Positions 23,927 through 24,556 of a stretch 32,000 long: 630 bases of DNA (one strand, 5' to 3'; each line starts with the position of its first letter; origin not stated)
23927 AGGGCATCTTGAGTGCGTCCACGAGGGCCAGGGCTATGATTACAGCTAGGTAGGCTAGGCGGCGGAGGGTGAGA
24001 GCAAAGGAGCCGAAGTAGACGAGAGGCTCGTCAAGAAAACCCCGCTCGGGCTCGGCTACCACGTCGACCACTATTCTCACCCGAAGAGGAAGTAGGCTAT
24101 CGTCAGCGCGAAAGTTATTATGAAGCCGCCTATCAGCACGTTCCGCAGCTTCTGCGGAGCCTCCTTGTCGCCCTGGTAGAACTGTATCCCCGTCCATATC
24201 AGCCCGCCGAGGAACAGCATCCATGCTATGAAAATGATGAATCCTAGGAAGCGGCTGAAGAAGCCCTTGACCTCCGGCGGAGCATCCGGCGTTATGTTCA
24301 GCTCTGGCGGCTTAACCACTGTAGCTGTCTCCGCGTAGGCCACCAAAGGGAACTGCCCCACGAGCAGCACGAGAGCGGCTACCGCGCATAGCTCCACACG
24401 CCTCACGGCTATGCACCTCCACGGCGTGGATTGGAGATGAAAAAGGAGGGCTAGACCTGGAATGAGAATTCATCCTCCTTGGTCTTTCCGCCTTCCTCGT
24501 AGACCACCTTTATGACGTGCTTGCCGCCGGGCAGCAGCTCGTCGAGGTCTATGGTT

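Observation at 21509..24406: Collinear virB2-virB3-virB4-like gene order with translational coupling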

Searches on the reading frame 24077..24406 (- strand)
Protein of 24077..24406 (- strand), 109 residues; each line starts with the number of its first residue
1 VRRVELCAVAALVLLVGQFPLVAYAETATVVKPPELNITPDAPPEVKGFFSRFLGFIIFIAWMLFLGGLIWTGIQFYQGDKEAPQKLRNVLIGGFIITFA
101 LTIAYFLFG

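Call 5: search_protein_families(library=pfam, proteins=[window:24077-24406:-], max_evalue=0.1)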
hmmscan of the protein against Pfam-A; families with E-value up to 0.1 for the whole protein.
window:24077-24406:- (109 aa): 3 families
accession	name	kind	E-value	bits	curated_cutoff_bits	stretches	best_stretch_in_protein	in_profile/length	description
PF18895.5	T4SS_pilin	-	0.0033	17.9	26.6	1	53-107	12-71/71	Type IV secretion system pilin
PF11188.13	DUF2975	-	0.05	14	27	0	2-27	60-85/130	Protein of unknown function (DUF2975)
PF18303.6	Saf_2TM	-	0.079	13.3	29.5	0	50-94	64-107/152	SAVED-fused 2TM effector domain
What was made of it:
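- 24077..24406 (-): Prepilin gene: 109-aa VirB2/TrbC-like T4SS pilin candidate (Pyrde_0727). Signal peptide residues 1-25 (VAYA|E), extended N-terminal segment with the motif P-x-AP-P-E-V-K, helix 1 (about 44-77), loop GDKEAPQ, helix 2 (about 83-108). Pfam T4SS_pilin is the top hit at E 0.0033, below threshold (call 5).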

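Call 6: search_protein_families(library=ncbifam, proteins=[window:24077-24406:-], max_evalue=0.1)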
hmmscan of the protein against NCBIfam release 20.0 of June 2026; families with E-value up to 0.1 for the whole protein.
window:24077-24406:- (109 aa): 1 family
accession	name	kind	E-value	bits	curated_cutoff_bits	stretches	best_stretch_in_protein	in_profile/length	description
NF045890.1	conj_pls20_p028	equivalog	0.035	13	150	1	53-99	61-108/377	pLS20_p028 family conjugation system transmembrane protein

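Call 8: find_encoding_contigs(protein=window:24077-24406:-, flank=10000, max_places=6)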
Protein window:24077-24406:- (109 aa): no gene with exactly this product is on record in the collection.

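Call 9: find_homologous_proteins(query=window:24077-24406:-, max_evalue=1)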
Query window:24077-24406:- (109 aa): 2 proteins with E <= 1 among 24 candidates.
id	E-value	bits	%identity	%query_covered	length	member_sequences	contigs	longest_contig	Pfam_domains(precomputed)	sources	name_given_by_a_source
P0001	5.7e-65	234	100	100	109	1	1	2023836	-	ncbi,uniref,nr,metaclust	ncbi:hypothetical protein Pyrde_0727 [Pyrodictium delaneyi]|uniref:Uncharacterized protein n=1 Tax=P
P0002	2.7e-56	206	88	100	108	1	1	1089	-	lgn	-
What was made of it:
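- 24077..24406 (-): 100% identical to Pyrde_0727 (call 9).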

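Call 10: search_solved_structures(query=window:24077-24406:-, max_evalue=10, show_alignments=3)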
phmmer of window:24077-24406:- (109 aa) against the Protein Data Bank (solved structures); distinct sequences matched with E-value up to 10: 0.

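Call 26: predict_structure(protein=window:24080-24406:-)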
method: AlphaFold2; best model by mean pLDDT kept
length: 109 residues; sequences in the alignment: 1
mean_pLDDT: 77.8   pTM: 0.53
mean pLDDT of the five models: 77.8, 74.4, 71.0, 69.4, 63.8
residues with pLDDT >= 90: 11; 70-90: 70; 50-70: 28; < 50: 0
segments of 3 or more residues with pLDDT < 50: none
pLDDT, mean of each block of 10 residues (from residue 1): 73 72 59 56 75 88 90 89 86 88 82
secondary structure, 60 per line:
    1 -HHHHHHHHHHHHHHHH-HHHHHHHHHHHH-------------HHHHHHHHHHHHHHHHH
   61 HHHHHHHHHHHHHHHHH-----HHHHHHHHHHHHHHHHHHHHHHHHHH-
elements in order: H2-17 H19-30 H44-77 H83-108
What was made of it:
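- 24077..24406 (-): AF2 hairpin with pLDDT 86-90 (call 26).
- On VirB2/TrbC/T4SS_pilin superfamily (PF04956, PF18895): AF2 predicts helices 44-77 and 83-108 with pLDDT 86-90 (call 26).
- Fold: AF2 predicts a helical hairpin with pLDDT 86-90 (call 26).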

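Call 29: fold_search(model_id=the predicted structure, library=pdb)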
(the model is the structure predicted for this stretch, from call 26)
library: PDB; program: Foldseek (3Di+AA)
matches with E <= 10: 44; with E <= 0.001: 0
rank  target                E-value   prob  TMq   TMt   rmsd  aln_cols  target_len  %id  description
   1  9vks_A                2.0e+00  0.28  0.34  0.45   6.6        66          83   20  Cryo-EM structure of F-ATP synthase c-ring from Mycobacteroides abscessus (Backbone) (released 2026-01-14)
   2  6csv_C                2.1e+00  0.60  0.46  0.55   2.6        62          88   18  The structure of the Cep63-Cep152 heterotetrameric complex (released 2019-03-27)
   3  6vbu_2                2.6e+00  0.16  0.31  0.07   5.2        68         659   12  Structure of the bovine BBSome complex (released 2020-01-29)
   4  6voa_B                3.5e+00  0.14  0.30  0.07   5.1        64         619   12  Cryo-EM structure of the BBSome-ARL6 complex (released 2020-06-24)
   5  7jg5_1                3.8e+00  0.14  0.32  0.43   6.7        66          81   18  Cryo-EM structure of bedaquiline-free Mycobacterium smegmatis ATP synthase rotational state 1 (released 2020-08-19)
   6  1nnq_A                4.0e+00  0.41  0.46  0.31   3.0        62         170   18  rubrerythrin from Pyrococcus furiosus Pfu-1210814 (released 2004-03-02)
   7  8j58_2                4.0e+00  0.15  0.33  0.45   6.7        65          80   18  Cryo-EM structure of Mycobacterium tuberculosis ATP synthase Fo in the apo-form (released 2024-05-01)
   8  7nkk_P                4.0e+00  0.14  0.33  0.41   7.3        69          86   19  Mycobacterium smegmatis ATP synthase rotor state 2 (released 2021-10-27)
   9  7jg5_8                4.0e+00  0.13  0.32  0.41   7.1        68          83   18  Cryo-EM structure of bedaquiline-free Mycobacterium smegmatis ATP synthase rotational state 1 (released 2020-08-19)
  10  4dci_A                4.3e+00  0.12  0.31  0.25   5.1        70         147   14  Crystal structure of unknown funciton protein from Synechococcus sp. WH 8102 (released 2012-02-01)
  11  8j57_1                5.2e+00  0.13  0.33  0.45   6.6        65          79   18  Cryo-EM structure of Mycobacterium tuberculosis ATP synthase Fo in complex with bedaquiline(BDQ) (released 2024-05-01)
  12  7njn_Q                5.5e+00  0.12  0.31  0.41   6.5        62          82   18  Mycobacterium smegmatis ATP synthase state 1d (released 2021-10-27)
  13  4v1f_B                5.5e+00  0.11  0.32  0.41   7.4        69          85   17  Crystal structure of a mycobacterial ATP synthase rotor ring in complex with Bedaquiline (released 2015-05-20)
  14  4v1f_A                5.5e+00  0.11  0.33  0.41   7.4        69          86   17  Crystal structure of a mycobacterial ATP synthase rotor ring in complex with Bedaquiline (released 2015-05-20)
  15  7sat_D                5.9e+00  0.18  0.38  0.53   3.4        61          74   13  Structure of PorLM, the proton-powered motor that drives Type IX protein secretion (released 2022-03-23)
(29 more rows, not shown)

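Call 31: search_protein_families(library=pfam, proteins=[P0002], max_evalue=1)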
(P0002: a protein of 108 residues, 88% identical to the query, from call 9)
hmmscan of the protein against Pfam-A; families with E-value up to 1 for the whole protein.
P0002 (108 aa): 4 families
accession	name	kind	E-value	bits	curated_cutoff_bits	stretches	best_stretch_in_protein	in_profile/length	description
PF18895.5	T4SS_pilin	-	5.4e-05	23.6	26.6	1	49-106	9-71/71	Type IV secretion system pilin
PF11188.13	DUF2975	-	0.023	15.1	27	1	2-64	60-116/130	Protein of unknown function (DUF2975)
PF20556.3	DUF6768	-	0.076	13.2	27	1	51-91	41-80/123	Family of unknown function (DUF6768)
PF04689.18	S1FA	-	0.33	11.6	21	0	11-28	21-38/66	DNA binding protein S1FA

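Call 34: search_protein_representatives(protein=window:24080-24406:-)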
Query: 109 residues. Proteins with E-value up to 0.001 (for the whole library): 9; up to 1e-10: 2; up to 1e-30: 1. The best 9 are listed.
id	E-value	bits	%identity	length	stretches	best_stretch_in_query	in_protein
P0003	2.4e-31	124.3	59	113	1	5-108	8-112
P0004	1.3e-11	60.8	38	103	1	20-109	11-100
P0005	2.4e-09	53.5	37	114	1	26-107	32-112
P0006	7.6e-08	48.6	40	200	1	36-109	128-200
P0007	8.0e-06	42.1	40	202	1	41-109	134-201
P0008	2.3e-05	40.7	29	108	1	30-108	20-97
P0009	2.8e-05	40.4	33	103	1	11-103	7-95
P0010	1.8e-04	37.7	37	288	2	42-106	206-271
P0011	4.8e-04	36.4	29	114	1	8-100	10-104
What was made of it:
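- A full HMMER scan of 1.84 billion proteins gave 9 homologues (call 34).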

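Call 37: search_protein_families(library=pfam, alignment_id=A1, max_evalue=0.1)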
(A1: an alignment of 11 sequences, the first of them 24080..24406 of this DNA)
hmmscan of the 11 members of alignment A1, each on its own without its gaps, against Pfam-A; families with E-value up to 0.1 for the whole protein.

A. member 1, window:24080-24406:- (109 aa): 3 families
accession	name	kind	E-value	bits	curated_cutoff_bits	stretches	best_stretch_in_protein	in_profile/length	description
PF18895.5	T4SS_pilin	-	0.0033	17.9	26.6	1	53-107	12-71/71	Type IV secretion system pilin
PF11188.13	DUF2975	-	0.05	14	27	0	2-27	60-85/130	Protein of unknown function (DUF2975)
PF18303.6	Saf_2TM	-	0.079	13.3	29.5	0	50-94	64-107/152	SAVED-fused 2TM effector domain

B. families by the number of members that match (of 11 scanned): 21 families
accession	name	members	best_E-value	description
PF18895.5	T4SS_pilin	5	4.2e-05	Type IV secretion system pilin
PF04956.18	TrbC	4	4e-07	TrbC/VIRB2 pilin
PF01835.25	MG2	3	0.00016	MG2 domain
PF20556.3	DUF6768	2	0.014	Family of unknown function (DUF6768)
PF11188.13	DUF2975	2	0.023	Protein of unknown function (DUF2975)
PF07550.17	Shr-like_HID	1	0.0022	Heme-binding protein Shr-like, Hb-interacting domain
PF03631.20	Virul_fac_BrkB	1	0.0025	Virulence factor BrkB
PF00499.25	Oxidored_q3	1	0.0072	NADH-ubiquinone/plastoquinone oxidoreductase chain 6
PF16640.11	Big_3_5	1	0.012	Bacterial Ig-like domain (group 3)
PF04893.22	Yip1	1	0.018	Yip1 domain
PF19077.6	Big_13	1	0.023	Bacterial Ig-like domain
PF02221.20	E1_DerP2_DerF2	1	0.035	ML domain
PF20009.4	GEVED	1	0.042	GEVED domain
PF13962.11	PGG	1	0.049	Domain of unknown function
PF13572.11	DUF4134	1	0.052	Domain of unknown function (DUF4134)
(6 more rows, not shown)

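Call 38: search_solved_structures(query=A1, max_evalue=10, show_alignments=4)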
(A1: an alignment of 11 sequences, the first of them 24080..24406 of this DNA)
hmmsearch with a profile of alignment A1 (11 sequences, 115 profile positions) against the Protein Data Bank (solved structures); distinct sequences matched with E-value up to 10: 0.

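Call 39: search_protein_families(library=pfam, proteins=[P0003, P0004, P0005, P0006, P0007, P0008, P0009, P0010, P0011], max_evalue=0.01)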
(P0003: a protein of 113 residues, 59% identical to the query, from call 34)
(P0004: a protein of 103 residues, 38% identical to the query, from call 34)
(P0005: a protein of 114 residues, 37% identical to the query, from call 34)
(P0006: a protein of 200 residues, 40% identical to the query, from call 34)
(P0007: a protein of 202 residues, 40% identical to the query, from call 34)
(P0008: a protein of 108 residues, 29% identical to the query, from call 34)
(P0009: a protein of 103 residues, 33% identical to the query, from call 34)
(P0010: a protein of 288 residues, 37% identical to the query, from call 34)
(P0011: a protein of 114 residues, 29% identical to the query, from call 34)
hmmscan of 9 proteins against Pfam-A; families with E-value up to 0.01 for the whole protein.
P0003 (113 aa): 1 family
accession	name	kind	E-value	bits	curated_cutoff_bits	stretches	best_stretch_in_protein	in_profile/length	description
PF04956.18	TrbC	-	3.1e-06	27.7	27.9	1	9-107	11-94/98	TrbC/VIRB2 pilin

P0004 (103 aa): 1 family
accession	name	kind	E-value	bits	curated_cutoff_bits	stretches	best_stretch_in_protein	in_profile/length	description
PF18895.5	T4SS_pilin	-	4.2e-05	24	26.6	1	37-98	5-71/71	Type IV secretion system pilin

P0005 (114 aa): 0 families

P0006 (200 aa): 1 family
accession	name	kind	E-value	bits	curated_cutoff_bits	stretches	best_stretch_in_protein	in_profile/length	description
PF01835.25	MG2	-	0.00016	22.4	32.8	1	54-111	36-96/96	MG2 domain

P0007 (202 aa): 3 families
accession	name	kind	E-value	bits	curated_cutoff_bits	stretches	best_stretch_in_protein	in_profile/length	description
PF01835.25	MG2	-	0.00043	21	32.8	1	62-117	35-96/96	MG2 domain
PF07550.17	Shr-like_HID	-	0.0022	18.9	22.3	1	41-117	5-81/82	Heme-binding protein Shr-like, Hb-interacting domain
PF04956.18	TrbC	-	0.0033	18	27.9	1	137-189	35-88/98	TrbC/VIRB2 pilin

P0008 (108 aa): 2 families
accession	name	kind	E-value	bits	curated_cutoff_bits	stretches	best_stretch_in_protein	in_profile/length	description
PF04956.18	TrbC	-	4e-07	30.6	27.9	1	8-95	12-97/98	TrbC/VIRB2 pilin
PF03631.20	Virul_fac_BrkB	-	0.0025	18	33.7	1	7-98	123-212/259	Virulence factor BrkB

P0009 (103 aa): 0 families

P0010 (288 aa): 1 family
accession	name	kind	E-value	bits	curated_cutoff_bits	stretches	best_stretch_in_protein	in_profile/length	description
PF18895.5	T4SS_pilin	-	2.4e-18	66.4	26.6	2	103-167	5-68/71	Type IV secretion system pilin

P0011 (114 aa): 0 families
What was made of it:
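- P0010 scores 66 bits on T4SS_pilin (call 39).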

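Call 40: search_solved_structures(query=P0008, max_evalue=10, show_alignments=3)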
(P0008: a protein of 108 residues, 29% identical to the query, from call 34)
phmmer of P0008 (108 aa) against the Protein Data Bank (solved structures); distinct sequences matched with E-value up to 10: 1.
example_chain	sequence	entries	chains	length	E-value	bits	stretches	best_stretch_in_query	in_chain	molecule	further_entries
3jc8_Oa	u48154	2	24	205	1.1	13.1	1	47-81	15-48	PilO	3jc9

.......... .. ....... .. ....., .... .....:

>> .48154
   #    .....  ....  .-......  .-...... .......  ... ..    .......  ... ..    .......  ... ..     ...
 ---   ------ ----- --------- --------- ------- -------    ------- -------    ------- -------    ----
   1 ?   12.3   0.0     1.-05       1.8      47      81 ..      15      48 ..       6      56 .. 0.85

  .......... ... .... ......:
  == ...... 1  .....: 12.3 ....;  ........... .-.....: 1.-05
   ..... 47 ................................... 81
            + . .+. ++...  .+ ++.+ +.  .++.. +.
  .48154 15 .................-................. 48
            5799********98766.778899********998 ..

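Call 41: search_solved_structures(query=P0003, max_evalue=10, show_alignments=3)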
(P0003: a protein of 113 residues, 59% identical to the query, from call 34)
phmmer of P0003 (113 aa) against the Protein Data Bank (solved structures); distinct sequences matched with E-value up to 10: 20.
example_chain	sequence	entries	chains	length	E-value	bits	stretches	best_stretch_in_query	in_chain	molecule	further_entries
9dbd_A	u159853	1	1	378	5.7e-07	33.1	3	13-54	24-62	Tet4 Variant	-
9dbf_A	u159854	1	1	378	4.5e-06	30.2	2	11-54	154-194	Tet4 Variant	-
9vvo_A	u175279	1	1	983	0.047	17.3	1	43-111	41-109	Sodium/potassium-transporting ATPase subunit alpha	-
7efl_A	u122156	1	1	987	0.047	17.3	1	43-111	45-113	Sodium/potassium-transporting ATPase subunit alpha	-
6jxk_A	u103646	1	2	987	0.047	17.3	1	43-111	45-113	Potassium-transporting ATPase alpha chain 1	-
6jxh_A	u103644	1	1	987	0.047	17.3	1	43-111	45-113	Potassium-transporting ATPase alpha chain 1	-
6jxi_A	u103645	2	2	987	0.047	17.3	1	43-111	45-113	Potassium-transporting ATPase alpha chain 1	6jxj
7efn_A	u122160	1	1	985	0.048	17.2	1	43-111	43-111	Sodium/potassium-transporting ATPase subunit alpha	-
7et1_A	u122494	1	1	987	0.048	17.2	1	43-111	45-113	Sodium/potassium-transporting ATPase subunit alpha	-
7efm_A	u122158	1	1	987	0.049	17.2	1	43-111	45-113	Sodium/potassium-transporting ATPase subunit alpha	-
2xzb_A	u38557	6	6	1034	0.05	17.2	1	43-111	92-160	POTASSIUM-TRANSPORTING ATPASE ALPHA CHAIN 1 | Potassium-transporting ATPase alpha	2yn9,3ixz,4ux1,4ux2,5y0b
8wa5_A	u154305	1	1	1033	0.051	17.1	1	43-111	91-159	Sodium/potassium-transporting ATPase subunit alpha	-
8ijv_A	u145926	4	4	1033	0.051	17.1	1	43-111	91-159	Sodium/potassium-transporting ATPase subunit alpha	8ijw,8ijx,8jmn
5ylu_A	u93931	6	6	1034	0.051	17.1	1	43-111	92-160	Potassium-transporting ATPase alpha chain 1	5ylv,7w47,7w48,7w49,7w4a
8sjh_A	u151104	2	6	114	0.1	16.1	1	10-79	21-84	Topoisomerase 1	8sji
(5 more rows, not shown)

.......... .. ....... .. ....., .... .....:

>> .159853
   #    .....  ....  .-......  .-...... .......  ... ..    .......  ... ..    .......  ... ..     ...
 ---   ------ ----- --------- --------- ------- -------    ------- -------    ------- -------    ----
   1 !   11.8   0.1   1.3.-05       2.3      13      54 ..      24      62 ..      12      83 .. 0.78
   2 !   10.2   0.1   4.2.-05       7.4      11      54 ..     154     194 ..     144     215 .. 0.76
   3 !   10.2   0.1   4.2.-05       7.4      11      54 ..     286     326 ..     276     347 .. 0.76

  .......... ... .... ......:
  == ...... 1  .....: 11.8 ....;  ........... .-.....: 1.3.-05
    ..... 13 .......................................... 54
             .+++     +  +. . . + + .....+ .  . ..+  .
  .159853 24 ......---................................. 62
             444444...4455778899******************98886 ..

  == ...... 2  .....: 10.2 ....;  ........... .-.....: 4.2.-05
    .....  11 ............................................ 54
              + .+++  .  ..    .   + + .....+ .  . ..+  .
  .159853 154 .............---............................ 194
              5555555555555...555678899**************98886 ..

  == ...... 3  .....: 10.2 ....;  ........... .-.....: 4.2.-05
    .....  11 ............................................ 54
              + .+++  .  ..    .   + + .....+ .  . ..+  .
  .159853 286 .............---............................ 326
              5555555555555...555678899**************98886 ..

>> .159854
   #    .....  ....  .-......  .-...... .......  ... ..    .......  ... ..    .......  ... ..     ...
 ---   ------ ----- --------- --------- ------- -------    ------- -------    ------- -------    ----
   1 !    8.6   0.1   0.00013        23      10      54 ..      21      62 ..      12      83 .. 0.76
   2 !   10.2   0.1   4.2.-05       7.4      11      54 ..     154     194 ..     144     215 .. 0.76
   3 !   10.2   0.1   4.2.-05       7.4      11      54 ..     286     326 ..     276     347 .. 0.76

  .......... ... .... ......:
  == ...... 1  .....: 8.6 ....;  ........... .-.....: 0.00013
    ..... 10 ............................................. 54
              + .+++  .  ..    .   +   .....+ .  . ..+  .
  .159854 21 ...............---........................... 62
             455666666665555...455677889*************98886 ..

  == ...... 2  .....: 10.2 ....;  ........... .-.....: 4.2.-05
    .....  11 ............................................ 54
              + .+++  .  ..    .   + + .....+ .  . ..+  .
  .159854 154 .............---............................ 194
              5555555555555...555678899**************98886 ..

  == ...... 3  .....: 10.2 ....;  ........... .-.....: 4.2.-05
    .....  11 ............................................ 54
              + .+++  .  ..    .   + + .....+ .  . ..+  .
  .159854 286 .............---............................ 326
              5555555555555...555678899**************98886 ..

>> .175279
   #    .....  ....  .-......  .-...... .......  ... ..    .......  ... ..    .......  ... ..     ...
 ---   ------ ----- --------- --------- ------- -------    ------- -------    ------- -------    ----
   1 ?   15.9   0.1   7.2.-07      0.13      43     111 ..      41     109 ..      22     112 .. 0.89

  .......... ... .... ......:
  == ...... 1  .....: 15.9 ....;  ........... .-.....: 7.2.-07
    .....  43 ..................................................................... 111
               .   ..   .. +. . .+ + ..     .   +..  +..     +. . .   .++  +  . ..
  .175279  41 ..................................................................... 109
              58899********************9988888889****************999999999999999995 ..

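Call 42: find_encoding_contigs(protein=P0003, flank=10000, max_places=3)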
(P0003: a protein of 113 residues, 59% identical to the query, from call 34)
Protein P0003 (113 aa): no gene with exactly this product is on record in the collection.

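Call 43: find_encoding_contigs(protein=P0008, flank=10000, max_places=3)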
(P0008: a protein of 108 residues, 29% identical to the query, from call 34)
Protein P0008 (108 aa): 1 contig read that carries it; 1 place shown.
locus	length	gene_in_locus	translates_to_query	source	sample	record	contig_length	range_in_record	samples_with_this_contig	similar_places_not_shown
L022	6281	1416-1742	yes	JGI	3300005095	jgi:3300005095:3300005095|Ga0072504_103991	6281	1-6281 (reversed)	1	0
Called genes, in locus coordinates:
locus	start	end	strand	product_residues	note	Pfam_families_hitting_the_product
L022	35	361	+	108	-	-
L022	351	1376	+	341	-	-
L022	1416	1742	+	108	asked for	PF04956:TrbC (weak)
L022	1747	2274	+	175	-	-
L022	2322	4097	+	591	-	PF01935:DUF87 (weak)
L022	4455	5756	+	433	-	-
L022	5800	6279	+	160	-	?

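Call 44: find_encoding_contigs(protein=P0004, flank=10000, max_places=2)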
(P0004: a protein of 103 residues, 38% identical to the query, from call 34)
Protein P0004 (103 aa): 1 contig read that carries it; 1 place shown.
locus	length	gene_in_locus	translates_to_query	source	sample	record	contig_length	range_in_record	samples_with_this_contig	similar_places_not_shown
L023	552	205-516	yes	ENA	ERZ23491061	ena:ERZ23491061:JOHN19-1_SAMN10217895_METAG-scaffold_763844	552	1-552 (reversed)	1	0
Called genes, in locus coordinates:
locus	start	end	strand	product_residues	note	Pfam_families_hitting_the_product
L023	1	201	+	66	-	?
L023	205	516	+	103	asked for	-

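Call 45: find_encoding_contigs(protein=P0006, flank=10000, max_places=2)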
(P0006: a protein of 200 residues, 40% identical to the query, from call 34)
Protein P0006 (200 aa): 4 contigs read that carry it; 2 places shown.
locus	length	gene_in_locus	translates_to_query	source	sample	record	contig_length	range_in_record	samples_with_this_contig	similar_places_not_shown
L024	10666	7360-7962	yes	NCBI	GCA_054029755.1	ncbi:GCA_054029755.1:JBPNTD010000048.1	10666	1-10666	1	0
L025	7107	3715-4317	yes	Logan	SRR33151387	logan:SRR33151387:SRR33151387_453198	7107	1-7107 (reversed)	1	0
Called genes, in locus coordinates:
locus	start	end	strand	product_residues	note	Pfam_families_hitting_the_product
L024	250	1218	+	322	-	-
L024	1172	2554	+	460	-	PF00437:T2SSE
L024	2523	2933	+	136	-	-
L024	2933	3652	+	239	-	-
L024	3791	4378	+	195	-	-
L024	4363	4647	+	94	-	-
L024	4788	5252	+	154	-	-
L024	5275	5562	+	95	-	-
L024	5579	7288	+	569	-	-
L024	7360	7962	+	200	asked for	-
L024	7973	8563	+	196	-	-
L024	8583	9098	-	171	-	-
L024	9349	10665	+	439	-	?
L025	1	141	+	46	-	?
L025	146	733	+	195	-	-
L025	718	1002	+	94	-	-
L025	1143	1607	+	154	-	-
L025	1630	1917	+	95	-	-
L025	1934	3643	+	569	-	-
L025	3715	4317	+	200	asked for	-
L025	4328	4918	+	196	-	-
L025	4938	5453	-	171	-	-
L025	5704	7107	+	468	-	?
